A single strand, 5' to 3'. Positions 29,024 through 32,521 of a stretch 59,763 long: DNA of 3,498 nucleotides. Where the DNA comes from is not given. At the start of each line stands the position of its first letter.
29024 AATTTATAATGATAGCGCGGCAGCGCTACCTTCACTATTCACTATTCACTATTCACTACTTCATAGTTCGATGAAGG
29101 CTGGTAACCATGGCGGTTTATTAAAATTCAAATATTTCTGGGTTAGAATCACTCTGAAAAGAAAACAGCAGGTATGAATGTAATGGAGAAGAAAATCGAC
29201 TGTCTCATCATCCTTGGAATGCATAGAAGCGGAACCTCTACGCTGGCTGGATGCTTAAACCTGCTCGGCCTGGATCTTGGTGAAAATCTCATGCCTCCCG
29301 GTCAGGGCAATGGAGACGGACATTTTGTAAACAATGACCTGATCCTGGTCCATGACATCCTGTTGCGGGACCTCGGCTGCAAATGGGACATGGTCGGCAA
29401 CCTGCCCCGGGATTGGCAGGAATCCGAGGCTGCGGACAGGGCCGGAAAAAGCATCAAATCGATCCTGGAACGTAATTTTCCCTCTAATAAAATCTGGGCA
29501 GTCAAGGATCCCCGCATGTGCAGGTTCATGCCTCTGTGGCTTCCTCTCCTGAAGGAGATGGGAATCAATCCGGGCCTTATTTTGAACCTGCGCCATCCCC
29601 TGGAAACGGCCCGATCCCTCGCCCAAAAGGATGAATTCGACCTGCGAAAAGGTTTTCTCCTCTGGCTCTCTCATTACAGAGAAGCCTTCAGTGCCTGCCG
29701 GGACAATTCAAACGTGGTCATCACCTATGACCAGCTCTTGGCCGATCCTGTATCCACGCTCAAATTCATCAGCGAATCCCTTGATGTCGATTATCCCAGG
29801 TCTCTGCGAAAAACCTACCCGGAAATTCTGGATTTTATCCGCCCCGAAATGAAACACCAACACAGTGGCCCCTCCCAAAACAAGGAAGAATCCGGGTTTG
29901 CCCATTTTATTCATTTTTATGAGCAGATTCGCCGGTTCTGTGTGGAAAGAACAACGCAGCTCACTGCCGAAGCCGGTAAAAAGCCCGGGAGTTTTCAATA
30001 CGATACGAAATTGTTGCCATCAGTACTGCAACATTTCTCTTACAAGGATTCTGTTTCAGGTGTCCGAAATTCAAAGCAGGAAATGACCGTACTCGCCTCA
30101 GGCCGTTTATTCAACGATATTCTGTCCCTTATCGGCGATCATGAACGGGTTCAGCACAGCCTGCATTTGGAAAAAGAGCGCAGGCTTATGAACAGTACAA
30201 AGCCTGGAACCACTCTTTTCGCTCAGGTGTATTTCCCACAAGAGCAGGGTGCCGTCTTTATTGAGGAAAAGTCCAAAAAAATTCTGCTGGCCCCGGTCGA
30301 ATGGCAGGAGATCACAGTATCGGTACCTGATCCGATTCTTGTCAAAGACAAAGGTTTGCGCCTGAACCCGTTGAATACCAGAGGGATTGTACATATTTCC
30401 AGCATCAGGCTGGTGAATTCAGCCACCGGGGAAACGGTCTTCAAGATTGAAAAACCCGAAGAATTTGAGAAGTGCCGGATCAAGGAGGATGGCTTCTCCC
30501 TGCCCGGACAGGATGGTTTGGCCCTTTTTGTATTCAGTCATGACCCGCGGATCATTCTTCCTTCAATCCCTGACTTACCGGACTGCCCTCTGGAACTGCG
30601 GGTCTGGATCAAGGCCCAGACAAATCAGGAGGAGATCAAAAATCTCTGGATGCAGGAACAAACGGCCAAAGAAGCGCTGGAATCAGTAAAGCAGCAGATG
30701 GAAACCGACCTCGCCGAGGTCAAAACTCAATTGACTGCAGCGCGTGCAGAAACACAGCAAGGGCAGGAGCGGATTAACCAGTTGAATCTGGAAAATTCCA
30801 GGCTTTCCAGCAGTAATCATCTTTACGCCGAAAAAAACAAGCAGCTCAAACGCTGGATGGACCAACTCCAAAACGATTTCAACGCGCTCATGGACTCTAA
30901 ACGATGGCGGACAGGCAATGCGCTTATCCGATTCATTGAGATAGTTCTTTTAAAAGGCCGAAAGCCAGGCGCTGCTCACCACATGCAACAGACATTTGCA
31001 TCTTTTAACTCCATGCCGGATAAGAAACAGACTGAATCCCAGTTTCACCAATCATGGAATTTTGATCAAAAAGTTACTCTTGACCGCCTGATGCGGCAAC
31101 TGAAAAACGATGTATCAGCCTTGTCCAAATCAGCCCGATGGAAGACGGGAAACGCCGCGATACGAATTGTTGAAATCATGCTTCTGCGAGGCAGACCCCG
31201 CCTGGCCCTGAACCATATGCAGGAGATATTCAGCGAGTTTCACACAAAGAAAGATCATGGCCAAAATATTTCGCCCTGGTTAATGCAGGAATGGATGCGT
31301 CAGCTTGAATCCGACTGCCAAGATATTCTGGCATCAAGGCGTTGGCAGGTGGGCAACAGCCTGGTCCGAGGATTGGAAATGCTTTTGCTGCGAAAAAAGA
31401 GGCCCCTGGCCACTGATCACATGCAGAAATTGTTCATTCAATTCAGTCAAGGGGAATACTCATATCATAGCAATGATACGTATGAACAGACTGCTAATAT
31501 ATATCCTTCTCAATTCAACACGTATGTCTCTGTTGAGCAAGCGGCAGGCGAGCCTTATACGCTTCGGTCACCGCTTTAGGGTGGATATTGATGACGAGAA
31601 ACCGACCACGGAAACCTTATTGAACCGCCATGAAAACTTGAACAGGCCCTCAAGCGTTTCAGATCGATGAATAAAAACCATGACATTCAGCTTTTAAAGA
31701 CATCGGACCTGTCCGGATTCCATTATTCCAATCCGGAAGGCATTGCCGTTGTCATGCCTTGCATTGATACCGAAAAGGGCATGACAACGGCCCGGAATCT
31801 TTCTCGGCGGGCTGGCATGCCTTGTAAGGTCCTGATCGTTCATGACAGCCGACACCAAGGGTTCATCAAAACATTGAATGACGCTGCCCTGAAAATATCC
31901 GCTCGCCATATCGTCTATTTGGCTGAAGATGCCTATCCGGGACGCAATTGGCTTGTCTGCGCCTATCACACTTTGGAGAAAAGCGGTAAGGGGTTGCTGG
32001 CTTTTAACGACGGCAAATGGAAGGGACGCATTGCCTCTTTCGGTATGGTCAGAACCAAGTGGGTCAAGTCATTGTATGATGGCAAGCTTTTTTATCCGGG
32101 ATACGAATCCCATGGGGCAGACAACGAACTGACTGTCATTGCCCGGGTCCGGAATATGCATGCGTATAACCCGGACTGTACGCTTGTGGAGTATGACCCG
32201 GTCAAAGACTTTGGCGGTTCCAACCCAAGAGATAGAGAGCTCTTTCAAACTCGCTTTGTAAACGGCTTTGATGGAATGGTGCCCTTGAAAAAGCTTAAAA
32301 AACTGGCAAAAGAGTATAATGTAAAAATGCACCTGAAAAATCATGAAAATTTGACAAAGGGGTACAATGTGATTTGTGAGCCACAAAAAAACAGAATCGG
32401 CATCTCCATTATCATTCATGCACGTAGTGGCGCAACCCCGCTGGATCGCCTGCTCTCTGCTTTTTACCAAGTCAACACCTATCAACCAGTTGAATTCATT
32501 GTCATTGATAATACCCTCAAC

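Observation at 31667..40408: One 2,913-codon ORF fuses about nine carbohydrate-enzyme modules, a single-polypeptide glycan assembly line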

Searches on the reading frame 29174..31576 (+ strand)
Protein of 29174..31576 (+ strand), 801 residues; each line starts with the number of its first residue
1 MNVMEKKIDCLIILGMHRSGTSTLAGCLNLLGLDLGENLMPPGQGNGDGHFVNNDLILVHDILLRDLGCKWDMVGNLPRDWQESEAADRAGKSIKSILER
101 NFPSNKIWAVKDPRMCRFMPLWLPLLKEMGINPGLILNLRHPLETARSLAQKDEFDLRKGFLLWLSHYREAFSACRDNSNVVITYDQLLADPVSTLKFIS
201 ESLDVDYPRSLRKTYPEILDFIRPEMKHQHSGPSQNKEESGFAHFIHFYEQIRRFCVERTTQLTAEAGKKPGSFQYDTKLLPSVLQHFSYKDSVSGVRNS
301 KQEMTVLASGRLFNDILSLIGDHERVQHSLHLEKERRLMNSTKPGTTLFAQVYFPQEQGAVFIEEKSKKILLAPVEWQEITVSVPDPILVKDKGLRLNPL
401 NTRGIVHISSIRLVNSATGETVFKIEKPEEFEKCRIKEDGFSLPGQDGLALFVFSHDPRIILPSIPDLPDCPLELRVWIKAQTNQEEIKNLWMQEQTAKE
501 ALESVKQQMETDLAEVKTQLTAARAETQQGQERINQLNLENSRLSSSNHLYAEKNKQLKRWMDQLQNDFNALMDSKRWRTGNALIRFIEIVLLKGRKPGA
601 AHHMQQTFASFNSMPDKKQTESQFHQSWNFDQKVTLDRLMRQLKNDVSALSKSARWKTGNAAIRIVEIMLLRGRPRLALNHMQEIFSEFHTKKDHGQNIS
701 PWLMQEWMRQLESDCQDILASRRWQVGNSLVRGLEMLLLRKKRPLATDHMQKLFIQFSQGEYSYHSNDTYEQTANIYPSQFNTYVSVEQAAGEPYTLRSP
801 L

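Call 5: search_protein_families(library=pfam, proteins=[window:29174-31576:+], max_evalue=0.001)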
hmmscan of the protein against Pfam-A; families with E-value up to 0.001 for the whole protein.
window:29174-31576:+ (801 aa): 1 family
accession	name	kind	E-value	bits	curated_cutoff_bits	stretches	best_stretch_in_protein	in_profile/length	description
PF13469.12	Sulfotransfer_3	-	5.1e-05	24.1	27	1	12-208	3-215/216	Sulfotransferase family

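Call 24: search_protein_families(library=ncbifam, proteins=[window:29174-31576:+], max_evalue=0.01)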
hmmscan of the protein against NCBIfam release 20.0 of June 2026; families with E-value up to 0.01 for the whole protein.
window:29174-31576:+ (801 aa): 0 families

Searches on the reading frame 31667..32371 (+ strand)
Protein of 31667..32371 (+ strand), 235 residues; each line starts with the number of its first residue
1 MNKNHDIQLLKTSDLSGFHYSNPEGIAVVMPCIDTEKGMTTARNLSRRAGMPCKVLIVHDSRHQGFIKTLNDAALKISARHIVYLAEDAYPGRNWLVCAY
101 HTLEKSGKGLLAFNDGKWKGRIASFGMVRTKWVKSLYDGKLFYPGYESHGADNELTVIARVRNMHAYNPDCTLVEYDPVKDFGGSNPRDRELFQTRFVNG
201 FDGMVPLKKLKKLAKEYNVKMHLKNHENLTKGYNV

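Call 15: search_solved_structures(query=window:31667-32371:+, max_evalue=1)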
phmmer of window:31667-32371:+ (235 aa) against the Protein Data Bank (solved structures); distinct sequences matched with E-value up to 1: 17.
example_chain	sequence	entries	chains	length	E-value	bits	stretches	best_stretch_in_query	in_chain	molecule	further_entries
9b9g_I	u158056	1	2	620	0.0024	20.5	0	156-233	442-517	Protein phosphatase 3 catalytic subunit alpha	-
6uuq_A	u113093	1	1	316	0.26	13.8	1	155-234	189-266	Serine/threonine-protein phosphatase 2B catalytic subunit alpha isoform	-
2jog_A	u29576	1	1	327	0.28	13.7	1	155-234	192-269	Calmodulin-dependent calcineurin A subunit alpha isoform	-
5c1v_A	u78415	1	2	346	0.31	13.6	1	155-234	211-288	Serine/threonine-protein phosphatase 2B catalytic subunit alpha isoform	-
3ll8_A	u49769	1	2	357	0.32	13.5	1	155-234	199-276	Serine/threonine-protein phosphatase 2B catalytic subunit alpha isoform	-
1mf8_A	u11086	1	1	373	0.34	13.5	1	155-234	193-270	CALMODULIN-DEPENDENT CALCINEURIN A SUBUNIT, ALPHA ISOFORM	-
5sve_A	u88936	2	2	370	0.34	13.5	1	155-234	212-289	Serine/threonine-protein phosphatase 2B catalytic subunit alpha isoform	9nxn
9nxf_A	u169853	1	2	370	0.34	13.4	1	155-234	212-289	Protein phosphatase 3 catalytic subunit alpha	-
4f0z_A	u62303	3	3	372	0.34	13.4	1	155-234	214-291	Serine/threonine-protein phosphatase 2B catalytic subunit alpha isoform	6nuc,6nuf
1m63_A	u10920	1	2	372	0.34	13.4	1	155-234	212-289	SERINE/THREONINE PROTEIN PHOSPHATASE 2B CATALYTIC SUBUNIT, ALPHA ISOFORM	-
1tco_A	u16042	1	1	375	0.34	13.4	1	155-234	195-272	SERINE/THREONINE PHOSPHATASE B2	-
6nuu_A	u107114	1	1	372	0.34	13.4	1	155-234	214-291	Serine/threonine-protein phosphatase 2B catalytic subunit alpha isoform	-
2p6b_A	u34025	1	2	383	0.35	13.4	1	155-234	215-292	Calmodulin-dependent calcineurin A subunit alpha isoform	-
9chu_B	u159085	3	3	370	0.57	12.7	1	155-233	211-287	Protein phosphatase 3 catalytic subunit alpha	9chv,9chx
1aui_A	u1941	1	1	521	0.57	12.7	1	156-233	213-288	SERINE/THREONINE PHOSPHATASE 2B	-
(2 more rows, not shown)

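Call 40: predict_structure(alignment_id=A1)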
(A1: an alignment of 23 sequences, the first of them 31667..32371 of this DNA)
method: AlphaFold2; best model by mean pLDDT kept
length: 235 residues; sequences in the alignment: 23
mean_pLDDT: 90.6   pTM: 0.87
mean pLDDT of the five models: 90.6, 90.3, 89.7, 89.5, 88.8
residues with pLDDT >= 90: 196; 70-90: 16; 50-70: 10; < 50: 13
segments of 3 or more residues with pLDDT < 50: 225-235
pLDDT, mean of each block of 10 residues (from residue 1): 73 95 97 96 96 97 95 97 96 97 98 92 95 95 94 97 97 88 76 96 94 92 55 40
secondary structure, 60 per line:
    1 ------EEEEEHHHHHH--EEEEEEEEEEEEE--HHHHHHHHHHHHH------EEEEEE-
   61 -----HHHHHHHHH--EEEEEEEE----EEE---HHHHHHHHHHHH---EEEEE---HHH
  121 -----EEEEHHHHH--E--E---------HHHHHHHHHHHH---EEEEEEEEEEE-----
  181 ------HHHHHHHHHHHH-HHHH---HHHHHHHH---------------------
elements in order: E7-11 H12-17 E20-32 H35-47 E54-59 H66-74 E77-84 E89-91 H95-106 E110-114 E126-129 H130-134 H150-161 E165-175 H187-198 H200-203 H207-214

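Call 44: fold_search(model_id=the predicted structure, library=pdb)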
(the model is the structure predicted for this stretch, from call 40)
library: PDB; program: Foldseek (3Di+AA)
matches with E <= 10: 1286; with E <= 0.001: 140
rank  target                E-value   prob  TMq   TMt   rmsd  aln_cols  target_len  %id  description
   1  9oml_B                5.6e-07  1.00  0.57  0.50   7.2       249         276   13  WrtF fucosyltransferase - acetylated trisaccharide acceptor (released 2025-10-29)
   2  6yv7_A                8.1e-07  1.00  0.58  0.41   5.8       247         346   15  Mannosyltransferase PcManGT from Pyrobaculum calidifontis (released 2020-07-22)
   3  9omm_A                9.8e-07  1.00  0.52  0.48   8.0       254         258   12  WrtF fucosyltransferase - tetrasaccharide product (released 2025-10-29)
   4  6yv7_B                1.5e-06  1.00  0.60  0.43   4.9       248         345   15  Mannosyltransferase PcManGT from Pyrobaculum calidifontis (released 2020-07-22)
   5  9omn_B                1.9e-06  1.00  0.51  0.45   7.4       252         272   12  WrtF fucosyltransferase - GDP-2-deoxy-2-fluoro-beta-L-fucose (released 2025-10-29)
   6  9omk_B                1.9e-06  1.00  0.51  0.47   8.1       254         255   12  WrtF fucosyltransferase - trisaccharide acceptor (released 2025-10-29)
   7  9omn_A                2.1e-06  1.00  0.50  0.47   8.1       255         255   12  WrtF fucosyltransferase - GDP-2-deoxy-2-fluoro-beta-L-fucose (released 2025-10-29)
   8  9omh_D                2.2e-06  1.00  0.55  0.49   7.4       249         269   13  WrtF fucosyltransferase - Apo (released 2025-10-29)
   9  2qgi_A                2.2e-06  1.00  0.50  0.48   5.0       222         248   15  The UDP complex structure of the sixth gene product of the F1-ATPase operon of Rhodobacter blasticus (released 2008-01-22)
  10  9omj_A                2.8e-06  1.00  0.56  0.50   7.3       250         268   13  WrtF fucosyltransferase - GDP-beta-L-fucose (released 2025-10-29)
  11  6h1j_B                3.0e-06  1.00  0.60  0.47   5.1       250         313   14  TarP native (released 2018-09-26)
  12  2nxv_A                3.2e-06  1.00  0.53  0.50   5.1       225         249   16  Structure of the 6th ORF of the Rhodobacter blastica ATPase operon; Majastridin (released 2007-12-18)
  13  9omm_B                4.6e-06  1.00  0.51  0.45   8.0       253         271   13  WrtF fucosyltransferase - tetrasaccharide product (released 2025-10-29)
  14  6h4f_A                5.3e-06  1.00  0.65  0.50   3.9       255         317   11  TarP-3RboP (released 2018-09-26)
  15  9omh_A                5.3e-06  1.00  0.57  0.50   7.3       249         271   12  WrtF fucosyltransferase - Apo (released 2025-10-29)
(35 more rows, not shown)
